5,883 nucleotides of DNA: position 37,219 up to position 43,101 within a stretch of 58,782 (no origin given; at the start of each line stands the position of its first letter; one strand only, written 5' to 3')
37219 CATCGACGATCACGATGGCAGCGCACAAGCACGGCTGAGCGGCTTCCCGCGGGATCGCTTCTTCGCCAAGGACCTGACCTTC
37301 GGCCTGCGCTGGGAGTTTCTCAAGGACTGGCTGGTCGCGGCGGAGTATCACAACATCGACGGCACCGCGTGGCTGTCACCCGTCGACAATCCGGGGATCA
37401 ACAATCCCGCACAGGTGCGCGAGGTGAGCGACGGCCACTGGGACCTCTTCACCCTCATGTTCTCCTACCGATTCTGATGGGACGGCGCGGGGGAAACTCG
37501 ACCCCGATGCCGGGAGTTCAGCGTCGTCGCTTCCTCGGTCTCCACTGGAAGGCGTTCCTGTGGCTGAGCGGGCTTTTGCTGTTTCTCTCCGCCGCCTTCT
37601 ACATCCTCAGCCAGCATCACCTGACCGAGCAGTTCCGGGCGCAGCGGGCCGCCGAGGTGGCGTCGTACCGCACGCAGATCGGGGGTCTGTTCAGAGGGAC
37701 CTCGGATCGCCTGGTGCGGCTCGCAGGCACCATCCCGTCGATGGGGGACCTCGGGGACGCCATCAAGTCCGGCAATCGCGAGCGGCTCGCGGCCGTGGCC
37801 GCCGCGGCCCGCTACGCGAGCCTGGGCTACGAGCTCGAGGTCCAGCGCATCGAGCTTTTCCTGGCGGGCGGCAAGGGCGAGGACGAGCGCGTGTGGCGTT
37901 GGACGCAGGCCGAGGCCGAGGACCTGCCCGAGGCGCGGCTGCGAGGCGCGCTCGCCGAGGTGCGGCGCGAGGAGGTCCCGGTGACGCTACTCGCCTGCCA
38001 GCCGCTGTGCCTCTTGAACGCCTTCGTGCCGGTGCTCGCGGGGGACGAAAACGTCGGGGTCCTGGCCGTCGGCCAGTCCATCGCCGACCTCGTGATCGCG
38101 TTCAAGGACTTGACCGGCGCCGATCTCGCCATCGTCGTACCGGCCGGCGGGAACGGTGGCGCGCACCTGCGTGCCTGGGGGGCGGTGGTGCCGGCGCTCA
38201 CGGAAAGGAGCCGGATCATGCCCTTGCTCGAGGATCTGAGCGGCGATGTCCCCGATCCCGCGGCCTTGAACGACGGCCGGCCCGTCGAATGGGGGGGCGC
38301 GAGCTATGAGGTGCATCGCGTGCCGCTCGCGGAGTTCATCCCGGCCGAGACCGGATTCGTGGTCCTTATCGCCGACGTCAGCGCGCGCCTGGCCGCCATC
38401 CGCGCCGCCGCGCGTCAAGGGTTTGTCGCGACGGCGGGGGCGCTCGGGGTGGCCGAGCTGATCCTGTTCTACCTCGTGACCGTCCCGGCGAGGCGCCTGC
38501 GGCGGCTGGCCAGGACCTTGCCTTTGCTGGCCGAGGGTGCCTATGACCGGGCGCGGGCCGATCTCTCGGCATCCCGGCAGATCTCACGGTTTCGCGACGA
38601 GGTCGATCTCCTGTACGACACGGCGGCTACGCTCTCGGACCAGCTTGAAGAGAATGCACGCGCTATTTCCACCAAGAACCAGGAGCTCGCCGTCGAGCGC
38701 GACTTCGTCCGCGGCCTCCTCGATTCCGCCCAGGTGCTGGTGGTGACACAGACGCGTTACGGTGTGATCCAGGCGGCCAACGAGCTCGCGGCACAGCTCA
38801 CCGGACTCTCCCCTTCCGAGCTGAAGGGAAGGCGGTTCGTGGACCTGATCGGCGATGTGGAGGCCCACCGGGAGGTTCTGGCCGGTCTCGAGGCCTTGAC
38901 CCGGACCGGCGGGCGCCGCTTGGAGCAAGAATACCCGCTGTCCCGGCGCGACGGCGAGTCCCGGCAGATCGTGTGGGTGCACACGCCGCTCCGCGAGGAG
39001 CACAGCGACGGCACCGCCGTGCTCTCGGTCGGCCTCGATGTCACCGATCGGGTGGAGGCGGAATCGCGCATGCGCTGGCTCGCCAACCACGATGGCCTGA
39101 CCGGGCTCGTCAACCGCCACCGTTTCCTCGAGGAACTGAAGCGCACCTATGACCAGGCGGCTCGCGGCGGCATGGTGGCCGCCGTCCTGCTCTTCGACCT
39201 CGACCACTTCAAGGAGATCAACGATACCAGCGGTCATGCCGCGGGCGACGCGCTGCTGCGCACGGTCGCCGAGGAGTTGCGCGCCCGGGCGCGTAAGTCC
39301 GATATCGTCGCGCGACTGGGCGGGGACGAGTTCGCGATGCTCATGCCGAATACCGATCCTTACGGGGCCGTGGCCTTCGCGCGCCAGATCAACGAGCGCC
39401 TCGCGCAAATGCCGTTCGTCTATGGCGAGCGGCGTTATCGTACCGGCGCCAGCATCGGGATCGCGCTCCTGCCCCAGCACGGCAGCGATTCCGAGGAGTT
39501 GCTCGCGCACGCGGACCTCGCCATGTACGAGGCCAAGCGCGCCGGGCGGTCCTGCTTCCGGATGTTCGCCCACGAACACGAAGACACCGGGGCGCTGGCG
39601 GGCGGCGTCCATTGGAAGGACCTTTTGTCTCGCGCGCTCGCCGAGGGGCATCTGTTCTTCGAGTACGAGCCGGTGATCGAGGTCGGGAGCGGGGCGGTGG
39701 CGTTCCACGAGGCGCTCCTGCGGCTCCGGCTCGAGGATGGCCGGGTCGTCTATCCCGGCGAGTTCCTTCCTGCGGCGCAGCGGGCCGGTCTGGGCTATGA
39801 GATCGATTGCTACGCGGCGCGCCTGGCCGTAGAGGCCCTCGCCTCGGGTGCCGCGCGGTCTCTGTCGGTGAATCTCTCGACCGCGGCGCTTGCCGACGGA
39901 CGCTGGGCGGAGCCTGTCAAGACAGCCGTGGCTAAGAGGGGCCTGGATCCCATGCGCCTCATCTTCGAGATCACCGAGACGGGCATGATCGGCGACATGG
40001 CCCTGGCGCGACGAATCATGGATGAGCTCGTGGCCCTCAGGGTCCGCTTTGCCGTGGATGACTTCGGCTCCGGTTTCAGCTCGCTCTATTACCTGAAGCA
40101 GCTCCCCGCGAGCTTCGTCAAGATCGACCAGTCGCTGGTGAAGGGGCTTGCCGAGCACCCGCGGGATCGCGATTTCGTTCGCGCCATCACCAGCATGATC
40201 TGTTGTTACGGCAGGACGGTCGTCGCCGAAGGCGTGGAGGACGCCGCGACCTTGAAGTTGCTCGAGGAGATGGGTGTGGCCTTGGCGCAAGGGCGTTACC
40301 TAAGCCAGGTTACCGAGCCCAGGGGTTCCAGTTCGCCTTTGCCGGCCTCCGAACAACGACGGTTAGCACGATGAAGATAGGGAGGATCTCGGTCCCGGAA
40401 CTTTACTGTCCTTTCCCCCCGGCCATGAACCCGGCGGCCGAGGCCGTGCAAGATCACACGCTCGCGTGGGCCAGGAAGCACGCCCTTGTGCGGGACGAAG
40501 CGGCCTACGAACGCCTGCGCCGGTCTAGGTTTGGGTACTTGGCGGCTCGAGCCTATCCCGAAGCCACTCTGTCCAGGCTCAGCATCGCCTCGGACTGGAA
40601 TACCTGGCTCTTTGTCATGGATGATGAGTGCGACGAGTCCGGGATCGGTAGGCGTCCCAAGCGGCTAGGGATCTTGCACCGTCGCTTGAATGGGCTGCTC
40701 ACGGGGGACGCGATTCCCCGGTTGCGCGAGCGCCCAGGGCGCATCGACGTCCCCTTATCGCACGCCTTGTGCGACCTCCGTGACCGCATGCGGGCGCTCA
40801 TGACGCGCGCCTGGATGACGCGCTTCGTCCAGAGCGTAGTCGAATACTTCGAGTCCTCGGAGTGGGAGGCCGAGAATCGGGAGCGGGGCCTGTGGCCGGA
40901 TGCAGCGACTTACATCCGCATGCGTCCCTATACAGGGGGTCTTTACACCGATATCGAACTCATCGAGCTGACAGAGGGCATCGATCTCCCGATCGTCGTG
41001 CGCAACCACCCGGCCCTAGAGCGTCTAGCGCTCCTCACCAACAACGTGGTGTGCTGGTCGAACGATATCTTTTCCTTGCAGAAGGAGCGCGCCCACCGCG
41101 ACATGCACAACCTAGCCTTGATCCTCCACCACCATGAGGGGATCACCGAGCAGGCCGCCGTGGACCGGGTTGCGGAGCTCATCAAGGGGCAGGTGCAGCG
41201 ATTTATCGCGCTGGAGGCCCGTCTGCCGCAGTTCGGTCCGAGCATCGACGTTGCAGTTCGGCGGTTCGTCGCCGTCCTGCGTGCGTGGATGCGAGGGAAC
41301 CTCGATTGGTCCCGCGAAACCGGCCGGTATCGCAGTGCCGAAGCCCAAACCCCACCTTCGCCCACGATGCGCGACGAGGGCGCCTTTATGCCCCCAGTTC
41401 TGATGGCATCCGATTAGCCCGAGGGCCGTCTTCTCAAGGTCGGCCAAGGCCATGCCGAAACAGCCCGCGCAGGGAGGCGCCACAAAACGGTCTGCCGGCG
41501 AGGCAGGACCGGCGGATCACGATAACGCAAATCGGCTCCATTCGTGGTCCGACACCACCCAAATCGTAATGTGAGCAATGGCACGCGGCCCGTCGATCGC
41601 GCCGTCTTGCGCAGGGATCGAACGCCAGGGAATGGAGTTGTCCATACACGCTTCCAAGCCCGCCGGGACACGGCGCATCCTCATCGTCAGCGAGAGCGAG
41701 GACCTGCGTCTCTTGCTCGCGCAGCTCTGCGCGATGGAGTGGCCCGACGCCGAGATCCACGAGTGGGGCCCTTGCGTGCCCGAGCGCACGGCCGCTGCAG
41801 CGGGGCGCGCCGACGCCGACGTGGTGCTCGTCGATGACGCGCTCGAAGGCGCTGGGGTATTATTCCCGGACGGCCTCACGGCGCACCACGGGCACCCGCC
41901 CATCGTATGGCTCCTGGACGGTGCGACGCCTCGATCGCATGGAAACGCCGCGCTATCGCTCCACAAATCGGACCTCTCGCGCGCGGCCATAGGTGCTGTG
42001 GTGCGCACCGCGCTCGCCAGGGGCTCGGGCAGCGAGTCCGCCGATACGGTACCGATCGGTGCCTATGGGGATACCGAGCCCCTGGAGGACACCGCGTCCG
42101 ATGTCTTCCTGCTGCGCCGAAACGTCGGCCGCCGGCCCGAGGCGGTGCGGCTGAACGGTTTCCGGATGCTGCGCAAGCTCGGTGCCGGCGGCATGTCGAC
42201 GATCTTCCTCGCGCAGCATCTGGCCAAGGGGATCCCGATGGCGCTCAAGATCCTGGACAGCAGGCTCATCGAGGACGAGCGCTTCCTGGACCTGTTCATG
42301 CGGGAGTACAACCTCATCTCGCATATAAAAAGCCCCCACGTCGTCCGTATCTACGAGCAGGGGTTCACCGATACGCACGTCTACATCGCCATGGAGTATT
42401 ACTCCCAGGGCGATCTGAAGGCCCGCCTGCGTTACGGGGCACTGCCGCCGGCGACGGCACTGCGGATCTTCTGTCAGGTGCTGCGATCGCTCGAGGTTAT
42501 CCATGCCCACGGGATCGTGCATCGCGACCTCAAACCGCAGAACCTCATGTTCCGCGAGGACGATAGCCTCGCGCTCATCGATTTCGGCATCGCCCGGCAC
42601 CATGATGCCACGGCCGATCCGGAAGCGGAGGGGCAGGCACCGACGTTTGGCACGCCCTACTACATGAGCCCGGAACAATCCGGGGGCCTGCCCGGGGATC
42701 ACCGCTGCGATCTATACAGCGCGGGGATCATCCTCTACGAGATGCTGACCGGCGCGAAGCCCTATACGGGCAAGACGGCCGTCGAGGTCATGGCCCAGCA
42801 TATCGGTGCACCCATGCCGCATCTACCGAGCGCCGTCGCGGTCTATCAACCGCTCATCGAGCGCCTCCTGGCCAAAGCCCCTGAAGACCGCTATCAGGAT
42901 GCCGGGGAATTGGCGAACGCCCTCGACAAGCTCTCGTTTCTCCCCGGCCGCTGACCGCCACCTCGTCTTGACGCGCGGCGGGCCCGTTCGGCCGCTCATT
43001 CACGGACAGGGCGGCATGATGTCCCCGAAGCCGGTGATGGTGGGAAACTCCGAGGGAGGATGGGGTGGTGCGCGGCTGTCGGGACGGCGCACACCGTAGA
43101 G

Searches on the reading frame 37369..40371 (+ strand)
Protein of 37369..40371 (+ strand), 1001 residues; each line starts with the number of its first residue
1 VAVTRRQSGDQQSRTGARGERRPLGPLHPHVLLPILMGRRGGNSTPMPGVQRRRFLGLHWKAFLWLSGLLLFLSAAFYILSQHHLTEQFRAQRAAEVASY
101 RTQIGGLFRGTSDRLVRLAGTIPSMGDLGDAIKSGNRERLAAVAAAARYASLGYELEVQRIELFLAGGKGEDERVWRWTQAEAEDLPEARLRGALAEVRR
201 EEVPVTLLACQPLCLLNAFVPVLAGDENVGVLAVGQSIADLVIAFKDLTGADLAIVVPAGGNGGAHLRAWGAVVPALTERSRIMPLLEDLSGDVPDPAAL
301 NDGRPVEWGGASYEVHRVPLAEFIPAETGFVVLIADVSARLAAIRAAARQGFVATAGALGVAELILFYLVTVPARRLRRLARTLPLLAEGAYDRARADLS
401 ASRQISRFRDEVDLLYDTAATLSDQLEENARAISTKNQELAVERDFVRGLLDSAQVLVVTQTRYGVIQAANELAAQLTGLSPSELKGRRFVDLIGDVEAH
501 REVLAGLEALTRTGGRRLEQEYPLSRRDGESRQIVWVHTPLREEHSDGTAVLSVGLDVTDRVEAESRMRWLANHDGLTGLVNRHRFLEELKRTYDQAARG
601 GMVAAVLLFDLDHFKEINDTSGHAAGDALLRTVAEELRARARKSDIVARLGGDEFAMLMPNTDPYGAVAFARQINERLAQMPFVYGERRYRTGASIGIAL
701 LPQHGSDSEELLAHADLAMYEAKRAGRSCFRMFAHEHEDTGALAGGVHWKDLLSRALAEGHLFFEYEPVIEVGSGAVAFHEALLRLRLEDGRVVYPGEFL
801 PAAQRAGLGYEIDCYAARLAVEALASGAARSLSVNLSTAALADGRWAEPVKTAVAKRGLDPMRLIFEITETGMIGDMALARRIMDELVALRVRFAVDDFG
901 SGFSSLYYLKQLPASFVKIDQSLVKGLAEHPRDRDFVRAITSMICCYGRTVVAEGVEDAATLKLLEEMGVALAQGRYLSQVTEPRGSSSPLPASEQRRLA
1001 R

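Call 53: search_protein_families(library=pfam, proteins=[window:37369-40371:+], max_evalue=0.001)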
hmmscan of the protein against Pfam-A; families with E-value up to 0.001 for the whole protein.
window:37369-40371:+ (1001 aa): 6 families
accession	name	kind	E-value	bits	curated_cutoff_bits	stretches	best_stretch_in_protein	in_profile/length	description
PF00563.25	EAL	-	1.3e-55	188.8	31.3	1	753-980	4-235/236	EAL domain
PF00990.26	GGDEF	-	1.6e-45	155.2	23.8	1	572-728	1-160/161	Diguanylate cyclase, GGDEF domain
PF14827.12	dCache_3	-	1.8e-18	67.5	25.7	1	109-339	20-237/239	Double sensory domain of two-component sensor kinase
PF00989.32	PAS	-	4.9e-08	33.4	22.6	1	446-558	2-113/113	PAS fold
PF08448.16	PAS_4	-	8.7e-08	32.8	23.1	1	451-562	1-109/110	PAS fold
PF13426.13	PAS_9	-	0.00011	22.9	27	1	463-560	9-103/103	PAS domain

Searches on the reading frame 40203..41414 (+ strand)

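Call 53: search_protein_families(library=pfam, proteins=[window:40203-41414:+], max_evalue=0.001)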
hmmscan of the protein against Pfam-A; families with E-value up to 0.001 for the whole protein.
window:40203-41414:+ (404 aa): 1 family
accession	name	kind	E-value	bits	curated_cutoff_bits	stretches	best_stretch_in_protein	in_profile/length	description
PF19086.5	Terpene_syn_C_2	-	1.7e-47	162.2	23.7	1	131-332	1-198/199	Terpene synthase family 2, C-terminal metal binding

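Call 56: search_protein_families(library=ncbifam, proteins=[window:40203-41414:+], max_evalue=0.001)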
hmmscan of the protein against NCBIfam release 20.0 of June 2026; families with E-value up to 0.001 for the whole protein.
window:40203-41414:+ (404 aa): 10 families
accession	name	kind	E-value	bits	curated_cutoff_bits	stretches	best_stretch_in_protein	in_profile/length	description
NF041624.1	isoafr_syn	equivalog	2.5e-58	198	500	1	66-379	21-335/351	isoafricanol synthase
NF041565.1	selin_dien_syn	equivalog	3.9e-50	170.8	450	1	63-381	2-312/345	selina-4(15),7(11)-diene synthase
NF052294.1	DeltCadinSyn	equivalog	6.5e-48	163.5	400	1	73-377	15-316/316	(-)-delta-cadinene synthase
NF042951.1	epi-cubol_syn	equivalog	2.1e-45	155.2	500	1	80-378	2-291/292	4-epi-cubebol synthase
NF041168.1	f2_encap_cargo3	exception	5.8e-43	147.5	1200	1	51-388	369-718/735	family 2 encapsulin nanocompartment cargo protein terpene cyclase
NF045483.1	IsozizSyn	equivalog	1.1e-41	143.1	675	1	51-380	9-343/361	epi-isozizaene synthase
NF045811.1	PentlnSynPtlA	equivalog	7.4e-36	124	675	1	67-379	7-318/336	pentalenene synthase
NF041564.1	eudesmol_syn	equivalog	3.3e-34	118.5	680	1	70-384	10-323/341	7-epi-alpha-eudesmol synthase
NF041167.1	f2_encap_cargo2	exception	1.3e-30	107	400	1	54-376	43-366/366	family 2 encapsulin nanocompartment cargo protein terpene cyclase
NF041563.1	amorph_syn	equivalog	1.3e-23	83.6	540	1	70-381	2-300/304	(-)-alpha-amorphene synthase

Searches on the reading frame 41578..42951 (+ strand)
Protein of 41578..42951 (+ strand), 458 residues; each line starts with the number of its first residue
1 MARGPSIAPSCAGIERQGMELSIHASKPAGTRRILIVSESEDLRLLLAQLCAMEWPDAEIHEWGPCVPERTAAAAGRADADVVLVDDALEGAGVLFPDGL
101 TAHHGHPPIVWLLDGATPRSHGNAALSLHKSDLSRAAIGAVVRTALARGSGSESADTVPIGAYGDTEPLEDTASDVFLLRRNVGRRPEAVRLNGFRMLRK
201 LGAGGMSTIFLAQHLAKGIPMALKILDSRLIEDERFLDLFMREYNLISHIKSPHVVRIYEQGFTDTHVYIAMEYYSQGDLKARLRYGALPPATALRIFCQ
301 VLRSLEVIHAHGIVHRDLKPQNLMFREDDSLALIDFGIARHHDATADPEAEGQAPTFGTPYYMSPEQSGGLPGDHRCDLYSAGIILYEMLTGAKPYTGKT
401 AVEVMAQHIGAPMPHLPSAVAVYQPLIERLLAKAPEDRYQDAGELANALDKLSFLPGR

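Call 53: search_protein_families(library=pfam, proteins=[window:41578-42951:+], max_evalue=0.001)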
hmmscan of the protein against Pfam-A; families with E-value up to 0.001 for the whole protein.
window:41578-42951:+ (458 aa): 5 families
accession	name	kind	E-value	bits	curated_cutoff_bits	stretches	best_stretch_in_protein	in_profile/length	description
PF00069.31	Pkinase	-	3.4e-48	164.8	31.7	1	196-440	2-253/263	Protein kinase domain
PF07714.23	PK_Tyr_Ser-Thr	-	2.5e-29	102.8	23.1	1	196-438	2-248/258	Protein tyrosine and serine/threonine kinase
PF01636.29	APH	-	1.3e-07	32.1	23.2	1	279-347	134-205/239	Phosphotransferase enzyme family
PF03109.22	ABC1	-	9.3e-05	22.1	22.9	1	304-343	179-218/244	ABC1 atypical kinase-like domain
PF01163.29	RIO1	-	0.00062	19.9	22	0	270-339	83-151/187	RIO domain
